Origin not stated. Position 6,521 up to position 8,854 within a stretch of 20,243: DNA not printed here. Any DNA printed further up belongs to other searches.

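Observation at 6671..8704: Class II RNR paralogue keeps the radical Cys and Glu but has lost both reducing cysteines, the active-site Asn and the C-terminal thiol tail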

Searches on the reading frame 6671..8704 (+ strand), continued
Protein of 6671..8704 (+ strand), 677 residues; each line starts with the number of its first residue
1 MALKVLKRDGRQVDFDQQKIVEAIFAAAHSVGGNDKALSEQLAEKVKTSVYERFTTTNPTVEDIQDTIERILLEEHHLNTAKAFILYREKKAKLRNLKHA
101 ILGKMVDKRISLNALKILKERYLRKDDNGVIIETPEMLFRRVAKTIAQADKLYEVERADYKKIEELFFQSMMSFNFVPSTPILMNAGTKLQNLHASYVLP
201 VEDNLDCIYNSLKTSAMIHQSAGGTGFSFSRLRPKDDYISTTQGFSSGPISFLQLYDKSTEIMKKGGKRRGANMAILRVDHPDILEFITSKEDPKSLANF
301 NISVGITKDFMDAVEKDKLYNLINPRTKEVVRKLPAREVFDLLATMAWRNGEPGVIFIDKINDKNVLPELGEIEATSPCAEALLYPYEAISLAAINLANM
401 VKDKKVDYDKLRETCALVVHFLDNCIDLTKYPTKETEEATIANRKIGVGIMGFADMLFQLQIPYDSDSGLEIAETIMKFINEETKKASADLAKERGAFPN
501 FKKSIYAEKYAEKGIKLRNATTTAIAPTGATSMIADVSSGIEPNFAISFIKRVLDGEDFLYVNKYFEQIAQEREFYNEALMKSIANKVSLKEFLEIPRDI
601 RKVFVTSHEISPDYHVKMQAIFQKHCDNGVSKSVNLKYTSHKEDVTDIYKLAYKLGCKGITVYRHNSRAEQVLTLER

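Call 18: find_encoding_contigs(protein=P0002, flank=10000, max_places=2)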
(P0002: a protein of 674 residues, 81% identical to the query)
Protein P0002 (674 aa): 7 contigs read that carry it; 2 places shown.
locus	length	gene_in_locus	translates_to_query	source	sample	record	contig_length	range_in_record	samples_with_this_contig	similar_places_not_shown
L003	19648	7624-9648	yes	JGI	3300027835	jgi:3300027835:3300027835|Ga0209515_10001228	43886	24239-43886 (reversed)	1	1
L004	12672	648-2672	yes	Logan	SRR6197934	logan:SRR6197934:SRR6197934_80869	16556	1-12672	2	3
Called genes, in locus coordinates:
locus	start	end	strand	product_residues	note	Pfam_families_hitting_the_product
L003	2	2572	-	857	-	?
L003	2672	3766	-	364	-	-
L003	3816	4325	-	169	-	-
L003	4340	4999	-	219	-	-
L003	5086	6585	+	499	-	PF14010:PEPcase_2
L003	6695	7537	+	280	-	PF24034:DUF7343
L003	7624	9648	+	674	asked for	PF03477:ATP-cone, PF00317:Ribonuc_red_lgN, PF02867:Ribonuc_red_lgC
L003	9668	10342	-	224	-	-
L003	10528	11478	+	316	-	PF04014:MazE_antitoxin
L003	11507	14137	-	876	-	PF01636:APH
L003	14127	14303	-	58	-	-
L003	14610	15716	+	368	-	PF03463:eRF1_1, PF18854:baeRF_family10, PF03464:eRF1_2, PF18859:acVLRF1, PF03465:eRF1_3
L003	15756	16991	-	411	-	-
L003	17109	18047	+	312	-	-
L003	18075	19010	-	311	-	PF00561:Abhydrolase_1 (weak), PF05057:DUF676 (weak), PF01674:Lipase_2 (faint)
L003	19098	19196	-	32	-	-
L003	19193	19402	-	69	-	-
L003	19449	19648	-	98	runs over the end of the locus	-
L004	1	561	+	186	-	?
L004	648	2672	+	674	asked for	PF03477:ATP-cone, PF00317:Ribonuc_red_lgN, PF02867:Ribonuc_red_lgC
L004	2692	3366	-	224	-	-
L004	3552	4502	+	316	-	PF04014:MazE_antitoxin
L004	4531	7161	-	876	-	PF01636:APH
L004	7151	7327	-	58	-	-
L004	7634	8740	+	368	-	PF03463:eRF1_1, PF18854:baeRF_family10, PF03464:eRF1_2, PF18859:acVLRF1, PF03465:eRF1_3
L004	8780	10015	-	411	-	-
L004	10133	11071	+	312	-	-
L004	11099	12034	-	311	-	PF00561:Abhydrolase_1 (weak), PF05057:DUF676 (weak), PF01674:Lipase_2 (faint)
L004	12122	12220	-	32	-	-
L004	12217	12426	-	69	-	-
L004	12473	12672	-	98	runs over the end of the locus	-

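Call 19: find_encoding_contigs(protein=P0027, flank=10000, max_places=1)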
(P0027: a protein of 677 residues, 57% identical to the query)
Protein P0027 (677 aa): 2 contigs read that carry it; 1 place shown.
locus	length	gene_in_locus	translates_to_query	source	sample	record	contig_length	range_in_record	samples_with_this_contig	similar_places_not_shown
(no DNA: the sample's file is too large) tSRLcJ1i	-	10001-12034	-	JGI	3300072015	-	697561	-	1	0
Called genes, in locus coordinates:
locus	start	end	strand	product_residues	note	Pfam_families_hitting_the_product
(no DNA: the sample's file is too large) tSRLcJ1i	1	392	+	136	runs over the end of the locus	PF01282:Ribosomal_S24e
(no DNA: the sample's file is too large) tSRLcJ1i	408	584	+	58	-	PF01599:Ribosomal_S27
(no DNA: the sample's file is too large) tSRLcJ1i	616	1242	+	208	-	-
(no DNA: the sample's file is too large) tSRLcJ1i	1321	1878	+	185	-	-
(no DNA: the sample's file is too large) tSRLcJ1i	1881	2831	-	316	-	PF23435:DUF7121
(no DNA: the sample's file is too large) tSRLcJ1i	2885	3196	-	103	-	-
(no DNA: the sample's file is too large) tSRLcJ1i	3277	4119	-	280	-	PF00466:Ribosomal_L10, PF17777:RL10P_insert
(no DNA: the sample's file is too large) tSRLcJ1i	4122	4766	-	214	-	PF00687:Ribosomal_L1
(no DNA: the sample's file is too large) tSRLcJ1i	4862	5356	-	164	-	-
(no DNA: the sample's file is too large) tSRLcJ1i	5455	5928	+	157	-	-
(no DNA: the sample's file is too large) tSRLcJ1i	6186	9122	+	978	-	PF03477:ATP-cone, PF00317:Ribonuc_red_lgN, PF02867:Ribonuc_red_lgC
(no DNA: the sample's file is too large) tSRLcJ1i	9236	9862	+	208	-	PF02572:CobA_CobO_BtuR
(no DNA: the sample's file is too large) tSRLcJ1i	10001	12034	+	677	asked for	PF03477:ATP-cone, PF00317:Ribonuc_red_lgN, PF02867:Ribonuc_red_lgC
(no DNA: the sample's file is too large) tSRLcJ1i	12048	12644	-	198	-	-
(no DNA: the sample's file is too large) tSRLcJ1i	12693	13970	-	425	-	-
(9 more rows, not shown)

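Call 20: find_encoding_contigs(protein=P0053, flank=10000, max_places=1)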
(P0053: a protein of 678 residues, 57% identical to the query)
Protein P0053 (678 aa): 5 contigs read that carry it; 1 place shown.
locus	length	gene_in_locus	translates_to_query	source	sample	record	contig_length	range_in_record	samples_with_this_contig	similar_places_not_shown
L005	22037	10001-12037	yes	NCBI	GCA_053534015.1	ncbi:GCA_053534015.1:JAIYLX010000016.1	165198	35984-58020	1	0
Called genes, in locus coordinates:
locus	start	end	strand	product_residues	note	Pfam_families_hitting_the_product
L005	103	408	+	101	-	PF03091:CutA1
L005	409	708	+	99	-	-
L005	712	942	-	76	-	-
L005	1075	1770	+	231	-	-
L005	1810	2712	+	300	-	PF00294:PfkB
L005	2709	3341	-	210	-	-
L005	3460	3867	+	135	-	PF03479:PCC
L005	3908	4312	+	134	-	-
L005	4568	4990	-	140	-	PF13404:HTH_AsnC-type, PF13412:HTH_24, PF09339:HTH_IclR (weak), PF01037:AsnC_trans_reg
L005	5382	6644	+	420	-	PF05221:AdoHcyase, PF02826:2-Hacid_dh_C, PF00670:AdoHcyase_NAD, PF07991:KARI_N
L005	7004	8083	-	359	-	-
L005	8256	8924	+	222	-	-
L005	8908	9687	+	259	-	-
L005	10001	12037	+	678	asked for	PF03477:ATP-cone, PF00317:Ribonuc_red_lgN, PF02867:Ribonuc_red_lgC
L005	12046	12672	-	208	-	PF02572:CobA_CobO_BtuR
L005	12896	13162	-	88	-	PF05016:ParE_toxin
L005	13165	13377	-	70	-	-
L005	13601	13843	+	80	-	-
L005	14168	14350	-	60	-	-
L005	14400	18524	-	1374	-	PF03477:ATP-cone, PF00317:Ribonuc_red_lgN, PF02867:Ribonuc_red_lgC, PF14890:Intein_splicing, PF14528:LAGLIDADG_3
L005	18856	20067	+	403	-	PF13191:AAA_16 (faint), PF13401:AAA_22 (weak)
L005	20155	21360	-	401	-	PF01490:Aa_trans, PF03222:Trp_Tyr_perm, PF03845:Spore_permease (weak), PF13520:AA_permease_2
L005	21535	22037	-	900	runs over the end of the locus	PF03721:UDPG_MGDP_dh_N, PF00984:UDPG_MGDP_dh, PF14890:Intein_splicing, PF14528:LAGLIDADG_3 (faint), PF03720:UDPG_MGDP_dh_C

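Call 21: find_encoding_contigs(protein=P0069, flank=10000, max_places=1)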
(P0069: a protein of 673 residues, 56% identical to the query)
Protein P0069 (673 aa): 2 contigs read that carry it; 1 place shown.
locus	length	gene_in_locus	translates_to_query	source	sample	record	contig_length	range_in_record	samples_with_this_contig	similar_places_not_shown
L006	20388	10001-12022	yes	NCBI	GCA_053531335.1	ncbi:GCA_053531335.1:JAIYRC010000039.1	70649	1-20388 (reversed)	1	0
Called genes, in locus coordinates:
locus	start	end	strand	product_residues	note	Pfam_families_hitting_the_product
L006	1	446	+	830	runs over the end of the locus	PF02516:STT3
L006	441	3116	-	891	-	PF03721:UDPG_MGDP_dh_N, PF00984:UDPG_MGDP_dh, PF14528:LAGLIDADG_3 (faint), PF03720:UDPG_MGDP_dh_C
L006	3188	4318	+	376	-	PF01490:Aa_trans, PF03222:Trp_Tyr_perm, PF13520:AA_permease_2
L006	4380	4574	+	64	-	-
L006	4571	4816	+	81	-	-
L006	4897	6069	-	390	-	PF13173:AAA_14 (weak)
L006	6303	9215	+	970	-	PF03477:ATP-cone, PF00317:Ribonuc_red_lgN, PF02867:Ribonuc_red_lgC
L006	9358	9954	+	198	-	PF02572:CobA_CobO_BtuR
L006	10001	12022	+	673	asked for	PF03477:ATP-cone, PF00317:Ribonuc_red_lgN, PF02867:Ribonuc_red_lgC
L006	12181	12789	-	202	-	-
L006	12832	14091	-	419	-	PF05221:AdoHcyase, PF02826:2-Hacid_dh_C, PF00670:AdoHcyase_NAD, PF07991:KARI_N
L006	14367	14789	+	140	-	PF12802:MarR_2 (weak), PF13404:HTH_AsnC-type, PF13412:HTH_24, PF01037:AsnC_trans_reg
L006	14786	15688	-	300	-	PF00294:PfkB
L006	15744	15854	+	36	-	-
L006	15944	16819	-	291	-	PF00583:Acetyltransf_1, PF13673:Acetyltransf_10, PF13508:Acetyltransf_7 (weak)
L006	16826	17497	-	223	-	-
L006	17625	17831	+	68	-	-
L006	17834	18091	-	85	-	-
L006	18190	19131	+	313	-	PF01798:Nop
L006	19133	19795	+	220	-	PF01269:Fibrillarin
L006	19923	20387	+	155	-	?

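Call 33: find_encoding_contigs(protein=P0006, flank=10000, max_places=1)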
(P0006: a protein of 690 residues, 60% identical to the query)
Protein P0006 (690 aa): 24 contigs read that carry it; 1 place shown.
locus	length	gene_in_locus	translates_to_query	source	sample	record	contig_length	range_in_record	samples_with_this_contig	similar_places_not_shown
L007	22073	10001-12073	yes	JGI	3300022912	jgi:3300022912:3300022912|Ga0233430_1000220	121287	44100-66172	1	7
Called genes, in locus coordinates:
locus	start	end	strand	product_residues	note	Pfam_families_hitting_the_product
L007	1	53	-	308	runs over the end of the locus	PF13192:Thioredoxin_3 (faint), PF01323:DSBA, PF13462:Thioredoxin_4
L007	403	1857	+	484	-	PF01935:DUF87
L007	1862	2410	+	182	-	-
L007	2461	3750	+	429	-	PF00149:Metallophos, PF12850:Metallophos_2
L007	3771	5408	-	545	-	PF13623:SurA_N_2, PF13624:SurA_N_3, PF09312:SurA_N, PF13145:Rotamase_2, PF13616:Rotamase_3, PF00639:Rotamase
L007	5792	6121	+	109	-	PF02675:AdoMet_dc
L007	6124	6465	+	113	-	PF02675:AdoMet_dc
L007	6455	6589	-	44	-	-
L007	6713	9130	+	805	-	PF03477:ATP-cone, PF00317:Ribonuc_red_lgN, PF02867:Ribonuc_red_lgC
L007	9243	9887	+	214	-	PF02572:CobA_CobO_BtuR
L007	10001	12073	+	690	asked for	PF03477:ATP-cone, PF00317:Ribonuc_red_lgN, PF02867:Ribonuc_red_lgC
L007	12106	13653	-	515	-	PF00501:AMP-binding, PF13193:AMP-binding_C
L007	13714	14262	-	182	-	PF14602:Hexapep_2 (faint), PF00132:Hexapep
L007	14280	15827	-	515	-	PF00501:AMP-binding, PF13193:AMP-binding_C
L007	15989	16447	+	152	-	-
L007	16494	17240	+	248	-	-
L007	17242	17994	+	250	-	PF02666:PS_Dcarbxylase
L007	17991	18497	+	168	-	PF01066:CDP-OH_P_transf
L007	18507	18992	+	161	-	PF02681:DUF212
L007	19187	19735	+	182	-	PF01864:CarS-like, PF01148:CTP_transf_1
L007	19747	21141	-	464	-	-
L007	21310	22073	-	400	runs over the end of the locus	PF00162:PGK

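Call 34: find_encoding_contigs(protein=P0008, flank=10000, max_places=1)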
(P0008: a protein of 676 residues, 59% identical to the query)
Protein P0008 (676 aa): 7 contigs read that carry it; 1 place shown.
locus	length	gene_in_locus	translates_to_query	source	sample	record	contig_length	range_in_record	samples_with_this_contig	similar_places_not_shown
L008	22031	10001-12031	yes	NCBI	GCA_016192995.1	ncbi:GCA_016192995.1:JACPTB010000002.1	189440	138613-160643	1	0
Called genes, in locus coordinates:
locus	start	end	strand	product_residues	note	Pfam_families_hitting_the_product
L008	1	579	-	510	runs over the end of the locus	PF00474:SSF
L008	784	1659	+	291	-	-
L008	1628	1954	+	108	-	-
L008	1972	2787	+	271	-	PF01978:TrmB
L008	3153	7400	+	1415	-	PF03477:ATP-cone, PF00317:Ribonuc_red_lgN, PF02867:Ribonuc_red_lgC, PF14890:Intein_splicing, PF14528:LAGLIDADG_3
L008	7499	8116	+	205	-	PF02572:CobA_CobO_BtuR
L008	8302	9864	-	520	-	PF00004:AAA, PF17862:AAA_lid_3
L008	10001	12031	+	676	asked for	PF03477:ATP-cone, PF00317:Ribonuc_red_lgN, PF02867:Ribonuc_red_lgC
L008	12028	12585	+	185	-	PF06559:DCD_N, PF22769:DCD, PF22569:DCD_C (faint), PF00692:dUTPase (weak)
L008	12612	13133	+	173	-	-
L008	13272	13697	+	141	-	-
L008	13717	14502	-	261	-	PF01061:ABC2_membrane (weak), PF12698:ABC2_membrane_3 (weak)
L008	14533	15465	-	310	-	PF00005:ABC_tran, PF13304:AAA_21 (faint), PF13732:DrrA1-3_C (weak)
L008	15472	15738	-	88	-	PF00932:LTD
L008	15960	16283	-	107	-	-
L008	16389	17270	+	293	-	PF04014:MazE_antitoxin (weak), PF01895:PhoU (weak)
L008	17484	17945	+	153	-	-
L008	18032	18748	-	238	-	-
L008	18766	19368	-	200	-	-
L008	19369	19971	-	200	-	-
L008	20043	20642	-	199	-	-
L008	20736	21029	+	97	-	PF01909:NTP_transf_2, PF18765:Polbeta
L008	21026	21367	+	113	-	PF01934:HepT-like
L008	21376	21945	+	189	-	PF01997:Translin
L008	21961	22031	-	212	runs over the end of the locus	-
